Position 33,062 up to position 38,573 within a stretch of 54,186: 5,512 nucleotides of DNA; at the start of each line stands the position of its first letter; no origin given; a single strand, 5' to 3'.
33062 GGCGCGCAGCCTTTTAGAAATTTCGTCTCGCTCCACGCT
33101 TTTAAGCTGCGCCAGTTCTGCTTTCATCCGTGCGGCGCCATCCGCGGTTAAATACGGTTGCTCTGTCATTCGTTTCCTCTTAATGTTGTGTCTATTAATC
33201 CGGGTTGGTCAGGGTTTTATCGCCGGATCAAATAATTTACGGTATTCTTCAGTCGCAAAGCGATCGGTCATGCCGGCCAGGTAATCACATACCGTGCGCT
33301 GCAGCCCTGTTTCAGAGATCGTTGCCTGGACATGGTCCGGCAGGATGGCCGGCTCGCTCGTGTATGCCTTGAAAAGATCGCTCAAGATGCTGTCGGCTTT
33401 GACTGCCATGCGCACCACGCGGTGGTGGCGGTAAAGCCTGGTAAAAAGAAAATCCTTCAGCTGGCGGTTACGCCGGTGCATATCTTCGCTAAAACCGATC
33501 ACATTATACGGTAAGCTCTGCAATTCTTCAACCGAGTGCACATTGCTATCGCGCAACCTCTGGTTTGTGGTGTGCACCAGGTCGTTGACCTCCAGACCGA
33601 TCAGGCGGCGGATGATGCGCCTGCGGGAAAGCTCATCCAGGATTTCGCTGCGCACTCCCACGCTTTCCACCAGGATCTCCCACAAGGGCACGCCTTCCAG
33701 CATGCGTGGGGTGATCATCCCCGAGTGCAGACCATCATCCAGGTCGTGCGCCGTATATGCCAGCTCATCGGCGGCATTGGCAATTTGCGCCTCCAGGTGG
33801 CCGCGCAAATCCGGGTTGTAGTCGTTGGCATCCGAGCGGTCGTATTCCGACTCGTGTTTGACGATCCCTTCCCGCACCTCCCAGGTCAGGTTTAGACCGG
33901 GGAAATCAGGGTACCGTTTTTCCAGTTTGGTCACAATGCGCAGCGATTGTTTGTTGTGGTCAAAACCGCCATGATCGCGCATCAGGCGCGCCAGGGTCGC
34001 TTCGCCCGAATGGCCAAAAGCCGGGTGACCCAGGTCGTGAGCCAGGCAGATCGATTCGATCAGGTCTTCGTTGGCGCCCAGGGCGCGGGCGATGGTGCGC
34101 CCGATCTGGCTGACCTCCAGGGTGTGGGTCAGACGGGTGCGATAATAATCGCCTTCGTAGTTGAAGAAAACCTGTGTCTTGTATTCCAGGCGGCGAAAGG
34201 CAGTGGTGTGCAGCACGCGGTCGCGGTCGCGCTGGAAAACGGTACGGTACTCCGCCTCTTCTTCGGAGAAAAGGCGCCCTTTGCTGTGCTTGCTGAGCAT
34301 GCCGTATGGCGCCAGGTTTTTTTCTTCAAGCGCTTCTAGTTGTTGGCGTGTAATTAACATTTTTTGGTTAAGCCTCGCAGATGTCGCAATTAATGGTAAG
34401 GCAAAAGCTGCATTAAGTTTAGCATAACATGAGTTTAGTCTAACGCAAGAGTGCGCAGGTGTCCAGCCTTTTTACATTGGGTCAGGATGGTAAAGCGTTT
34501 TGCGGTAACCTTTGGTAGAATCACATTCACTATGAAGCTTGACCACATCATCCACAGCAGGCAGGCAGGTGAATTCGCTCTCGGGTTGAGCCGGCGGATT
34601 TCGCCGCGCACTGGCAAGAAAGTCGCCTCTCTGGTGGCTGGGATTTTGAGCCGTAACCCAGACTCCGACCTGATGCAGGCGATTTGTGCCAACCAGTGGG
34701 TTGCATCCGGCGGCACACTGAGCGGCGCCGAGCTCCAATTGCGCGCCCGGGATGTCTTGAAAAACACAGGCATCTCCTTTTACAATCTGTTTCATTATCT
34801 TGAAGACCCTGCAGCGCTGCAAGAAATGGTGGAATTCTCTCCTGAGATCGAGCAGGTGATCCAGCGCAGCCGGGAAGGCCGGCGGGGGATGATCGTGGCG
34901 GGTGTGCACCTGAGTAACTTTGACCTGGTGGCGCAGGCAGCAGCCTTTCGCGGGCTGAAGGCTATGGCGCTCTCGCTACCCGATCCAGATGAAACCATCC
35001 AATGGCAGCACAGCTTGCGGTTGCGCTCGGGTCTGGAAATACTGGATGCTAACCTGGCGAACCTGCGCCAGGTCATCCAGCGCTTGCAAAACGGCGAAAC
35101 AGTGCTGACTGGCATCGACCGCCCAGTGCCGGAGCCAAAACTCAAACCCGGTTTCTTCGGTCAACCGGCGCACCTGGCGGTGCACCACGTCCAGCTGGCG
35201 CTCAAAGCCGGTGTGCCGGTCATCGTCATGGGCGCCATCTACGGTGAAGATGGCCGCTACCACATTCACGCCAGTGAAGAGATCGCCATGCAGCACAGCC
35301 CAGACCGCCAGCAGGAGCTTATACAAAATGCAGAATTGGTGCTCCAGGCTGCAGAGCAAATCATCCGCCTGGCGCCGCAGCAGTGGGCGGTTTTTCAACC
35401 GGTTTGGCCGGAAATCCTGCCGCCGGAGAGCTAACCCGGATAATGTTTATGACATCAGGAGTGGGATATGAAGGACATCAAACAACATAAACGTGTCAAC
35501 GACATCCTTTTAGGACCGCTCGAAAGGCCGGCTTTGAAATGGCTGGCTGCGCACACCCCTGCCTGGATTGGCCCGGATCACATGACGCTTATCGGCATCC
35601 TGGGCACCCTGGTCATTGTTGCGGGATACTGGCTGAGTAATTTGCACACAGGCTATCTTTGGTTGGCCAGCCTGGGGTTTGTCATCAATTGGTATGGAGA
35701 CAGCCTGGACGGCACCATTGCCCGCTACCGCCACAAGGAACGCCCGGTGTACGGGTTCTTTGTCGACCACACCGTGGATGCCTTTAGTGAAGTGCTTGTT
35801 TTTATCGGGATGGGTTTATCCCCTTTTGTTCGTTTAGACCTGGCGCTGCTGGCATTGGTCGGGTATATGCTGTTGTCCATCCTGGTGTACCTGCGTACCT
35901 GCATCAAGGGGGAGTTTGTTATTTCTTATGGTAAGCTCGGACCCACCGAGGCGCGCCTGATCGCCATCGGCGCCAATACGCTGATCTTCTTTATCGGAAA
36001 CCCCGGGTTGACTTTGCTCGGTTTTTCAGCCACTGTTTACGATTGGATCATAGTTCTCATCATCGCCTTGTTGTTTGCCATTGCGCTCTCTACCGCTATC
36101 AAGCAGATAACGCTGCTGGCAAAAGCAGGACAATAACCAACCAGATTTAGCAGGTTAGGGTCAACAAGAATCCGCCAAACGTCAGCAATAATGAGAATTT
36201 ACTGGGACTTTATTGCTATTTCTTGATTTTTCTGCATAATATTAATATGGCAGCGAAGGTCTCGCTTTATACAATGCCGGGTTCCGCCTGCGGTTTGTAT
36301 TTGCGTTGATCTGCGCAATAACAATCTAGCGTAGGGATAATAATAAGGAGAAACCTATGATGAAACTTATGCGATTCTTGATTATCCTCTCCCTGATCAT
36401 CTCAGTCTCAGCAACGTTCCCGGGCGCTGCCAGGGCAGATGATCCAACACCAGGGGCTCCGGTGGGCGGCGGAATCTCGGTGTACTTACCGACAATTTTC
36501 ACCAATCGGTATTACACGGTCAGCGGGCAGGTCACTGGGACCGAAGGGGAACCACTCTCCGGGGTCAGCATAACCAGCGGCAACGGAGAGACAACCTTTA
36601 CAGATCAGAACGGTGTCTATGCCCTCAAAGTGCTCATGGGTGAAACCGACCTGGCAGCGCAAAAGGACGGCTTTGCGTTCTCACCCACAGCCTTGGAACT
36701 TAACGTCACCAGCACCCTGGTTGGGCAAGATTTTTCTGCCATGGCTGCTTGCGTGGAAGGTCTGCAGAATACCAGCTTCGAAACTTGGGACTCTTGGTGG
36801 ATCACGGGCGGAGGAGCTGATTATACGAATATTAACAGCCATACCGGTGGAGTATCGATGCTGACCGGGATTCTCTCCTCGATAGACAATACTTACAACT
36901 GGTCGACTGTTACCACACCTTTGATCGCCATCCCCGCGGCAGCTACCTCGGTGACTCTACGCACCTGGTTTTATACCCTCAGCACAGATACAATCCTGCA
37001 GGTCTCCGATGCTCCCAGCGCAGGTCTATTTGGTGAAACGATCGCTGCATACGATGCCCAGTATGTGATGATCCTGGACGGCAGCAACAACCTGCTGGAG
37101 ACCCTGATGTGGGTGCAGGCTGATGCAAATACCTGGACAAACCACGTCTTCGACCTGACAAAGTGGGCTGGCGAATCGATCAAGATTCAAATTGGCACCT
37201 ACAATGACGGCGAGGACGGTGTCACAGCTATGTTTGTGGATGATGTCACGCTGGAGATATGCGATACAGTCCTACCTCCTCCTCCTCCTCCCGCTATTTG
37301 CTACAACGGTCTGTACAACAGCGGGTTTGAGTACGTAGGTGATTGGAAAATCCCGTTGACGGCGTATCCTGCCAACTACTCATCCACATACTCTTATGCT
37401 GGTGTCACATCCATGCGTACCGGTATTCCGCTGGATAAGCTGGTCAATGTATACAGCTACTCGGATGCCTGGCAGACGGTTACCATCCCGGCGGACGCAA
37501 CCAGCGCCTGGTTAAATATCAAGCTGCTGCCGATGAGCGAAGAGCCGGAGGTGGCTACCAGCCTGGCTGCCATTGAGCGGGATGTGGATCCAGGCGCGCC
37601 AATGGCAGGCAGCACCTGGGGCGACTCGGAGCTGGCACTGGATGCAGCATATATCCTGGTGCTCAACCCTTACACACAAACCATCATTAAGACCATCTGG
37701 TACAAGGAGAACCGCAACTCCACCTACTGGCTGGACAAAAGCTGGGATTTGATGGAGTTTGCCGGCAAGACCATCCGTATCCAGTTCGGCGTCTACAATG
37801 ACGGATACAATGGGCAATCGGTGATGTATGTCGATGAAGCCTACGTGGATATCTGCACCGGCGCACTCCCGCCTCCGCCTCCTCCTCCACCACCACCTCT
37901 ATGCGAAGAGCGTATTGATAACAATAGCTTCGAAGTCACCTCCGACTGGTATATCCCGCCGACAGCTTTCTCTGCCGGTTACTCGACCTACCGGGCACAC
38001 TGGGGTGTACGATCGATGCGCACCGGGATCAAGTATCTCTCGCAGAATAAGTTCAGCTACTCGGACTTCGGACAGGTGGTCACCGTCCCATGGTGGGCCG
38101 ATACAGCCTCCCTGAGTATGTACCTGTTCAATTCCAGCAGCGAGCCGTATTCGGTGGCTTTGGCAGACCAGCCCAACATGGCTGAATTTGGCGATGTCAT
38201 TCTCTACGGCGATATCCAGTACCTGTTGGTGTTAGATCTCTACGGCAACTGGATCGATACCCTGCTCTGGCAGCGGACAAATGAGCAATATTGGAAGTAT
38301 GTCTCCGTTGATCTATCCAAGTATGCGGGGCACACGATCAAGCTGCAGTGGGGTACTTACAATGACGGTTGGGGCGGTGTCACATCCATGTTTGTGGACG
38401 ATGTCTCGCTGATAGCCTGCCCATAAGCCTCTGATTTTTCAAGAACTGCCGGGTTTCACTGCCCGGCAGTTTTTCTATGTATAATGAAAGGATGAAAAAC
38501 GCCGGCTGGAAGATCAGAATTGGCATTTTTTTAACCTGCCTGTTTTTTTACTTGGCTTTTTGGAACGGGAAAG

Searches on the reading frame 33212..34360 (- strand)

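Call 34: search_protein_families(library=pfam, proteins=[window:33212-34360:-], max_evalue=0.001)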
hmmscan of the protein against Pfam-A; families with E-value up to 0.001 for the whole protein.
window:33212-34360:- (383 aa): 2 families
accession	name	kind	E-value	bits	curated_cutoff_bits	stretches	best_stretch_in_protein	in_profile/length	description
PF13286.11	HD_assoc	-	3.4e-27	95.2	22.2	1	288-375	1-91/91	Phosphohydrolase-associated domain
PF01966.28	HD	-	1.8e-16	60.9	22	1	76-201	1-114/116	HD domain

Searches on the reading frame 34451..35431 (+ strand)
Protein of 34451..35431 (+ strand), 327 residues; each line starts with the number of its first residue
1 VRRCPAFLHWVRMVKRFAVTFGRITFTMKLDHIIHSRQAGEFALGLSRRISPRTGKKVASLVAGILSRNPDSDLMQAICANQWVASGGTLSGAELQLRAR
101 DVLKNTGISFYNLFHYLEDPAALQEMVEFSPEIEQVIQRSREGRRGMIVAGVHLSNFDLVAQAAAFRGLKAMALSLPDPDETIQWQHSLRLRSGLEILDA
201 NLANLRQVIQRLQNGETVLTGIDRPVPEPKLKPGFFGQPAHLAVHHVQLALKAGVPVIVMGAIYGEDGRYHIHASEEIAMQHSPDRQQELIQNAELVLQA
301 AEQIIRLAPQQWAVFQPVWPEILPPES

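Call 34: search_protein_families(library=pfam, proteins=[window:34451-35431:+], max_evalue=0.001)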
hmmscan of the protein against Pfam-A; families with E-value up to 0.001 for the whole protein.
window:34451-35431:+ (327 aa): 1 family
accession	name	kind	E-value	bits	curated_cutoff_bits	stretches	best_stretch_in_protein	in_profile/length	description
PF03279.18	Lip_A_acyltrans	-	5.7e-15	55.7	22.3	1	135-319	111-293/295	Bacterial lipid A biosynthesis acyltransferase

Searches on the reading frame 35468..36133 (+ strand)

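Call 34: search_protein_families(library=pfam, proteins=[window:35468-36133:+], max_evalue=0.001)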
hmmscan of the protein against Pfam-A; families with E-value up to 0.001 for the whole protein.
window:35468-36133:+ (222 aa): 1 family
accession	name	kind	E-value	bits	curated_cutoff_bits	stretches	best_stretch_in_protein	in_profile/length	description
PF01066.26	CDP-OH_P_transf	-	1.5e-07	32.3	22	1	35-191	3-138/152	CDP-alcohol phosphatidyltransferase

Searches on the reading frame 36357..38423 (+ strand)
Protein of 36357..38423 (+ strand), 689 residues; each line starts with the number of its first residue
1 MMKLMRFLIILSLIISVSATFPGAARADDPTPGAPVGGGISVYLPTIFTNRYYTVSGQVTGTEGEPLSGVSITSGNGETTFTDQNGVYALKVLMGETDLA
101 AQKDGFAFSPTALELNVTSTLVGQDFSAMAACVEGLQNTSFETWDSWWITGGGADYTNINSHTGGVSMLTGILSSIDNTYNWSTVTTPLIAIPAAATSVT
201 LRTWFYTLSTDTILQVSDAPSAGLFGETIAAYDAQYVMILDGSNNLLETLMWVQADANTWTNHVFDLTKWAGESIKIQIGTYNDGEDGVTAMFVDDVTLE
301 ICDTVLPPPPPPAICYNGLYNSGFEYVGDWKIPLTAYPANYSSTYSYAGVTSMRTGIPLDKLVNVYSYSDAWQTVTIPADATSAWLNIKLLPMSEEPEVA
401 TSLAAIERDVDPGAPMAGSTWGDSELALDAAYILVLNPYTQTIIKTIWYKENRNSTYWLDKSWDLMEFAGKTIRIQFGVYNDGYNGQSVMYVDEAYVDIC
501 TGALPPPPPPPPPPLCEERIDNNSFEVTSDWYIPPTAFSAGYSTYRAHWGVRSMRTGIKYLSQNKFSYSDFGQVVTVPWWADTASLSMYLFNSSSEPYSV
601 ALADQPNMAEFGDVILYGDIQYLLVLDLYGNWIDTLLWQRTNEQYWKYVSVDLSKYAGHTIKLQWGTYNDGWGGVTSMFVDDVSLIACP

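Call 34: search_protein_families(library=pfam, proteins=[window:36357-38423:+], max_evalue=0.001)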
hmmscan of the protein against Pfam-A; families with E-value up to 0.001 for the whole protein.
window:36357-38423:+ (689 aa): 5 families
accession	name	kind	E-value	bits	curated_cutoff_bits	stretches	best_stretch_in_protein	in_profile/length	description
PF20773.4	InhA-like_MAM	-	1.1e-12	48.3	26.9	1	251-301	114-164/191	Immune inhibitor A-like, MAM domain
PF13620.12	CarboxypepD_reg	-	3.3e-07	31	32.3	1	54-116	1-70/82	Carboxypeptidase regulatory-like domain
PF13715.12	CarbopepD_reg_2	-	0.00048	20.5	32.2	1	55-102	1-51/88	CarboxypepD_reg-like domain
PF15976.11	CooC_C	-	0.00057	20.3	29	0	51-106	15-69/93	CS1-pili formation C-terminal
PF16371.11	MetallophosN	-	0.00062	20.4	35.6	0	57-91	1-33/77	N terminal of Calcineurin-like phosphoesterase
